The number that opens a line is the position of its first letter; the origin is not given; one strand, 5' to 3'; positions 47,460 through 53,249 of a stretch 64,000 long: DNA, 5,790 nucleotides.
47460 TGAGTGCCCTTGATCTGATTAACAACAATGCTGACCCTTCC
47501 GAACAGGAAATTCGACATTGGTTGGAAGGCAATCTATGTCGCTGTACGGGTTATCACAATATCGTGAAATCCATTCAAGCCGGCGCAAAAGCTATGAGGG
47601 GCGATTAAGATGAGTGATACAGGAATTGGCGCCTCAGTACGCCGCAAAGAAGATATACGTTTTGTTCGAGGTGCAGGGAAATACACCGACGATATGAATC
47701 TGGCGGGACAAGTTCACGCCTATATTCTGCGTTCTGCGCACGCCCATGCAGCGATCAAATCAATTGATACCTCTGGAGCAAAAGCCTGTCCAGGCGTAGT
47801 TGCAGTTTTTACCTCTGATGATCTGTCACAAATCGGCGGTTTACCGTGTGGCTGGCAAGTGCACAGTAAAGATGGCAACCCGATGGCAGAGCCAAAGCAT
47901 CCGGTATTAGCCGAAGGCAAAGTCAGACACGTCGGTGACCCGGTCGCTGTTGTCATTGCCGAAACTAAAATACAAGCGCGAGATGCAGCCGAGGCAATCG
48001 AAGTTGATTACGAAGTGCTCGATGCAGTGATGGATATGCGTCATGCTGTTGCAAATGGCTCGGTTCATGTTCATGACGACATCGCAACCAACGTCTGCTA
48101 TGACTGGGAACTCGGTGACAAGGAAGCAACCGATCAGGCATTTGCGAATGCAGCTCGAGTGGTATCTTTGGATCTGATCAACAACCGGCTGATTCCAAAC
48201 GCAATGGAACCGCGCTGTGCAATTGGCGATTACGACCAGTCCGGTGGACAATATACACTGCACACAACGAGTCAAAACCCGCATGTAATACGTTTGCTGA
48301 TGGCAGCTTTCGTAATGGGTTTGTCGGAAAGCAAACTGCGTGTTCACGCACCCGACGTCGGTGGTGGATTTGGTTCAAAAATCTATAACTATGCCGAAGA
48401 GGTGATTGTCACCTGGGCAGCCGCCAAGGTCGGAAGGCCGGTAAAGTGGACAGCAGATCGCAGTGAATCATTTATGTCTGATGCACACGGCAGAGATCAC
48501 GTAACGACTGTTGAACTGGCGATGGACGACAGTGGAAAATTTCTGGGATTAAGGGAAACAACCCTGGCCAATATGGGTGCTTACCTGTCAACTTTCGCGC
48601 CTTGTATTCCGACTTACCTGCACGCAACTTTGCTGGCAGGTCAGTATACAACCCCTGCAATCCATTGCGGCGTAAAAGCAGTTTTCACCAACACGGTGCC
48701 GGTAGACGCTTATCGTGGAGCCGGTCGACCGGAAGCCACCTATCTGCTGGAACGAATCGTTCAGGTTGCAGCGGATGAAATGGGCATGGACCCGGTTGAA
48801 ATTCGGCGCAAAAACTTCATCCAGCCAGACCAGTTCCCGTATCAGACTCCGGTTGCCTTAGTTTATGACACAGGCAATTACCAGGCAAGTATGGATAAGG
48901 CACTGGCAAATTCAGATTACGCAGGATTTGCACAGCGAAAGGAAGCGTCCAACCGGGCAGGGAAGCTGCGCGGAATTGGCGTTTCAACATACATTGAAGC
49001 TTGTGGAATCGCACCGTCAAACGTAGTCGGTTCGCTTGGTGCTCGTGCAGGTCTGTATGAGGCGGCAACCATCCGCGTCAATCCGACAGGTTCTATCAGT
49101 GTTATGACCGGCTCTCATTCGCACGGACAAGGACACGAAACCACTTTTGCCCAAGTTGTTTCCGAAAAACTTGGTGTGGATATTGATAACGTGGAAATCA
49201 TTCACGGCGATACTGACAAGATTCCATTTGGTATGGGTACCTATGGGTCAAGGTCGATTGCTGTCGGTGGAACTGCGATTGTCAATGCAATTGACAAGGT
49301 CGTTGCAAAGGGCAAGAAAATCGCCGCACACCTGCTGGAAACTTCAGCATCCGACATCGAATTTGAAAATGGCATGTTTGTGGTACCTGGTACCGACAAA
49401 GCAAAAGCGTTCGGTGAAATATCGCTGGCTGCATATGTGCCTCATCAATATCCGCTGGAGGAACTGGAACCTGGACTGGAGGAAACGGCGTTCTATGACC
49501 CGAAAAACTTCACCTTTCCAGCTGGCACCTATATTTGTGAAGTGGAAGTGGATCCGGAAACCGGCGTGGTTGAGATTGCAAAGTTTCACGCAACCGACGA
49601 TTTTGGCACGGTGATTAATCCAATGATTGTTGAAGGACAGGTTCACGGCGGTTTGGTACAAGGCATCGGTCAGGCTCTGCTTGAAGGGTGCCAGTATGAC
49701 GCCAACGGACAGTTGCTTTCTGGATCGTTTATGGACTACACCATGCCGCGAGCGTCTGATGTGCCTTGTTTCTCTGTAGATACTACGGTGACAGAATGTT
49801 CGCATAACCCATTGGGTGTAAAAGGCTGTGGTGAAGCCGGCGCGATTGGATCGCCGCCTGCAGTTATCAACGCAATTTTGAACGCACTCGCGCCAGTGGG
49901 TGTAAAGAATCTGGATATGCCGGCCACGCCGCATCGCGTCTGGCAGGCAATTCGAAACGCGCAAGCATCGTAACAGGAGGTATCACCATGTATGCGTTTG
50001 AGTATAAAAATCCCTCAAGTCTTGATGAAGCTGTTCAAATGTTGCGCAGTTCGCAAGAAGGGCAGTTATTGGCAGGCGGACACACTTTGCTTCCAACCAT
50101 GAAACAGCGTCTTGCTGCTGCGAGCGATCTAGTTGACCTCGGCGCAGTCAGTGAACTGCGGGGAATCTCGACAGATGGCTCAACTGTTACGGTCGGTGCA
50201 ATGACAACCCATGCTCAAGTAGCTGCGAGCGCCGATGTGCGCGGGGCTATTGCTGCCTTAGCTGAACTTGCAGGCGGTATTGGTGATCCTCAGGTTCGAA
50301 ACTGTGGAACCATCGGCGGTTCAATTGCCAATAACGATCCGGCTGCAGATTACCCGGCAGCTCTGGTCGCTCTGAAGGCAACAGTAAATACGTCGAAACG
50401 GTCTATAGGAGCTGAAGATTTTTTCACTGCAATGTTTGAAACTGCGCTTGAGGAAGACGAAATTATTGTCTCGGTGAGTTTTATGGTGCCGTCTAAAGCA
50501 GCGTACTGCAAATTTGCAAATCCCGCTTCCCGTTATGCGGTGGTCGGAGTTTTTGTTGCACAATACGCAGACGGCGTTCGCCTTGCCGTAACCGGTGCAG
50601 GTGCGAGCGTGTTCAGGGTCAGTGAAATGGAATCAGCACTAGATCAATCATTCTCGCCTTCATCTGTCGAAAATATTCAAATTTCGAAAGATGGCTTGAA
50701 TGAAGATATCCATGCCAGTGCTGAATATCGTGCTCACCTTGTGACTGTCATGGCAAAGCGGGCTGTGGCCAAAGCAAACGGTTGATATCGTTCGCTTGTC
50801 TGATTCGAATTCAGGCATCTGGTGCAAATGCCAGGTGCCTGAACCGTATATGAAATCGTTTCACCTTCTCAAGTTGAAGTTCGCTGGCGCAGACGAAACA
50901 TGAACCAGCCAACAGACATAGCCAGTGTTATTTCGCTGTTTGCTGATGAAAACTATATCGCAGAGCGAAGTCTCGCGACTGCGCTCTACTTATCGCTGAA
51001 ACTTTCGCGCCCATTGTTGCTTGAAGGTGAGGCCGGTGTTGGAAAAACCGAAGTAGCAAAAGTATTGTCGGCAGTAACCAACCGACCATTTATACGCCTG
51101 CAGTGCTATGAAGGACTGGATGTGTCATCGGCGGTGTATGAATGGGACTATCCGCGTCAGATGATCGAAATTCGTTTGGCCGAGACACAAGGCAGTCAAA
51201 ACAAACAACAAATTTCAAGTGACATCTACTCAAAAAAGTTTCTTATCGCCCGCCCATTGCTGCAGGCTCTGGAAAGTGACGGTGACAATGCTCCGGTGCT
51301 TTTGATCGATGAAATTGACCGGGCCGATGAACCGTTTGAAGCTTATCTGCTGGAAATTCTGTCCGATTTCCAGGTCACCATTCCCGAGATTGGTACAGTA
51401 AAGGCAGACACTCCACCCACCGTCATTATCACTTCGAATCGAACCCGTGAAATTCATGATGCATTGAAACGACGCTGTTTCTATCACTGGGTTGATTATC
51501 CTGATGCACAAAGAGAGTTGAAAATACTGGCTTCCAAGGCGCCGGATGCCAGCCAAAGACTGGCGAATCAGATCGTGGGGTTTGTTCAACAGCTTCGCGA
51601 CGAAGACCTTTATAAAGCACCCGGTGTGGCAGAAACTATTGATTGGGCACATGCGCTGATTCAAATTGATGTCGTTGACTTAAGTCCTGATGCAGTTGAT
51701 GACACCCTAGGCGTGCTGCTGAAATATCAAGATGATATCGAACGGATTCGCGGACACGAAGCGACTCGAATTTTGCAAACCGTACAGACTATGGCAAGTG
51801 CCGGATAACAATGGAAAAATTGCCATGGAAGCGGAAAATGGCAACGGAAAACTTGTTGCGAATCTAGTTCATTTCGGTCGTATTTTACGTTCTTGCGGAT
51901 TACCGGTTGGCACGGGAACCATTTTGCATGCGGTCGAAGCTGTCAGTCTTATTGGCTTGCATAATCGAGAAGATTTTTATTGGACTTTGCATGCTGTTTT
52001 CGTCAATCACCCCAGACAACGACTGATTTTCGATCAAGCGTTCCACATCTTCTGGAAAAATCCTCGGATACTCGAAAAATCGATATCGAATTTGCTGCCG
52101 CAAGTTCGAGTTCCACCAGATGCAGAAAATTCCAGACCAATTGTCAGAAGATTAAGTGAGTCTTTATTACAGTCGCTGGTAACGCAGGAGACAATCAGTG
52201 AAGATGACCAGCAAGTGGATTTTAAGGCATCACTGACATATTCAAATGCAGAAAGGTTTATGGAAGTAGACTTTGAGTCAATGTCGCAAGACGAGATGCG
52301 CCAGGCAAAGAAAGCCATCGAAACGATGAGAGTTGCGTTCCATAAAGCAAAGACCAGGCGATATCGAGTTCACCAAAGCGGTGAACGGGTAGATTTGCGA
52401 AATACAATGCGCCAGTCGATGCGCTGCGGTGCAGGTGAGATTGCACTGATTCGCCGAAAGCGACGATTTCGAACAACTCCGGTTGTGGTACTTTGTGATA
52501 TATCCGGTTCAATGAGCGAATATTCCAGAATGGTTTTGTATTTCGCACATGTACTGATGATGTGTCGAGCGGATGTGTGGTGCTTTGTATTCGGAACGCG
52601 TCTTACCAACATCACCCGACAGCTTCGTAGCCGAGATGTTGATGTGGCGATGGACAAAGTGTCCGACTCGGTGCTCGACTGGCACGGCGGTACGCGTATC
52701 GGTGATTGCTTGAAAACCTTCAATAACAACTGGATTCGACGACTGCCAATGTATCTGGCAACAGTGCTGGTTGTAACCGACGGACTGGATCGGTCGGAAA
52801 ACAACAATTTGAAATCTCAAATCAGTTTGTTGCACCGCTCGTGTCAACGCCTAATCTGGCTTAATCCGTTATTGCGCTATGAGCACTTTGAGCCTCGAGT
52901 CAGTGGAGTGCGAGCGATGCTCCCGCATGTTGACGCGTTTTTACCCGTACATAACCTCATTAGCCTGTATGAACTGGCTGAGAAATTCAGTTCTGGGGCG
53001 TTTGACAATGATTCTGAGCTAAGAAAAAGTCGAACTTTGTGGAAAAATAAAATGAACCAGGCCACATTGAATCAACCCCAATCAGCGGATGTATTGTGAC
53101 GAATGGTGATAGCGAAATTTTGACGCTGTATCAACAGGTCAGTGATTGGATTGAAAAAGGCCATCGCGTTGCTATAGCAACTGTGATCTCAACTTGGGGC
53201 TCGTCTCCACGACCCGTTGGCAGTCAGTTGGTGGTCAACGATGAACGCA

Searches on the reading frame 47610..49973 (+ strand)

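Call 63: search_protein_families(library=pfam, proteins=[window:47610-49973:+], max_evalue=0.00001)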
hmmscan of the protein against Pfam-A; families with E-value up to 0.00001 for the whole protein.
window:47610-49973:+ (787 aa): 3 families
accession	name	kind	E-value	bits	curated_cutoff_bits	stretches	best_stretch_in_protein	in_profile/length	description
PF20256.3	MoCoBD_2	-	1.7e-94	317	27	1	430-719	1-283/283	Molybdopterin cofactor-binding domain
PF02738.23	MoCoBD_1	-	3.4e-78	262.6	27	1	154-403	1-244/244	Molybdopterin cofactor-binding domain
PF01315.27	Ald_Xan_dh_C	-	7.2e-31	107.2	31.3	1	21-137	2-109/110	Aldehyde oxidase and xanthine dehydrogenase, a/b hammerhead domain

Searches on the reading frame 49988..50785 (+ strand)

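Call 63: search_protein_families(library=pfam, proteins=[window:49988-50785:+], max_evalue=0.00001)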
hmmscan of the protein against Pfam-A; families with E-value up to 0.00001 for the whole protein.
window:49988-50785:+ (265 aa): 1 family
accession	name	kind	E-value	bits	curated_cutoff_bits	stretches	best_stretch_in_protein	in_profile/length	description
PF00941.27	FAD_binding_5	-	1.2e-47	162.4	27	1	3-164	2-166/170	FAD binding domain in molybdopterin dehydrogenase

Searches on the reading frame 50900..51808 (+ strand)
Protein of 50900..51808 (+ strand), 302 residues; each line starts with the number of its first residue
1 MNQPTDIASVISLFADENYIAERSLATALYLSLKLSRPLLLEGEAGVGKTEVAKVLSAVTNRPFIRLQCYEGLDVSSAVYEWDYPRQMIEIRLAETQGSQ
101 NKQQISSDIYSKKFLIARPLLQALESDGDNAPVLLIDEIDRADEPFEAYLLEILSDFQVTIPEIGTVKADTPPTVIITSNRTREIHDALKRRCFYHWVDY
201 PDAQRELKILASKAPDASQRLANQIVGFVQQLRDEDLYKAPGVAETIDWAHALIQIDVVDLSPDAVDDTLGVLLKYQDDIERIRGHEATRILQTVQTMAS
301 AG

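Call 63: search_protein_families(library=pfam, proteins=[window:50900-51808:+], max_evalue=0.00001)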
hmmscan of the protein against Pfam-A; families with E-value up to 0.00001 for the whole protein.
window:50900-51808:+ (302 aa): 3 families
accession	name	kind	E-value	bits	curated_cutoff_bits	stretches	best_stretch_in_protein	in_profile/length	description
PF07728.20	AAA_5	-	7.2e-12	45.9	22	1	38-193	1-139/139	AAA domain (dynein-related subfamily)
PF00004.35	AAA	-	3e-09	37.9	21.2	1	39-193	1-123/131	ATPase family associated with various cellular activities (AAA)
PF07726.17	AAA_3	-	2.7e-07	31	27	0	131-181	63-112/131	ATPase family associated with various cellular activities (AAA)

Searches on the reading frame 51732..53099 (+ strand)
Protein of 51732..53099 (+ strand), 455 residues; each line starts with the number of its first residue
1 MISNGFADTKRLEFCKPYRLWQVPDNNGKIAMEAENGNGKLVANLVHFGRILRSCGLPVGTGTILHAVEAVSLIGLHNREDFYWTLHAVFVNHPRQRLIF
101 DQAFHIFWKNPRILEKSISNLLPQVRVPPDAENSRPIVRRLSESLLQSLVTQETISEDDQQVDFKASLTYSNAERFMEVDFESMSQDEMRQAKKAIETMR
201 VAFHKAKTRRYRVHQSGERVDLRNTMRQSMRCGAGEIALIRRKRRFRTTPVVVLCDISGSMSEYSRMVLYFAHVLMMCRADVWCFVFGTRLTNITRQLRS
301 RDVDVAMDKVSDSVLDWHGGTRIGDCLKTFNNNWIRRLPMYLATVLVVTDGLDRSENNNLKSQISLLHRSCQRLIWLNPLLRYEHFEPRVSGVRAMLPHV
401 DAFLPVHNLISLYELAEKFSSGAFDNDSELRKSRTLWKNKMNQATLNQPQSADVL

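Call 63: search_protein_families(library=pfam, proteins=[window:51732-53099:+], max_evalue=0.00001)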
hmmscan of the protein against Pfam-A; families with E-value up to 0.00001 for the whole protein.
window:51732-53099:+ (455 aa): 1 family
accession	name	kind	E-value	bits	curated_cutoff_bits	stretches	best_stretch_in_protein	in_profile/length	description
PF05762.20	VWA_CoxE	-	1.2e-57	195.4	26.4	1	200-411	6-221/222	VWA domain containing CoxE-like protein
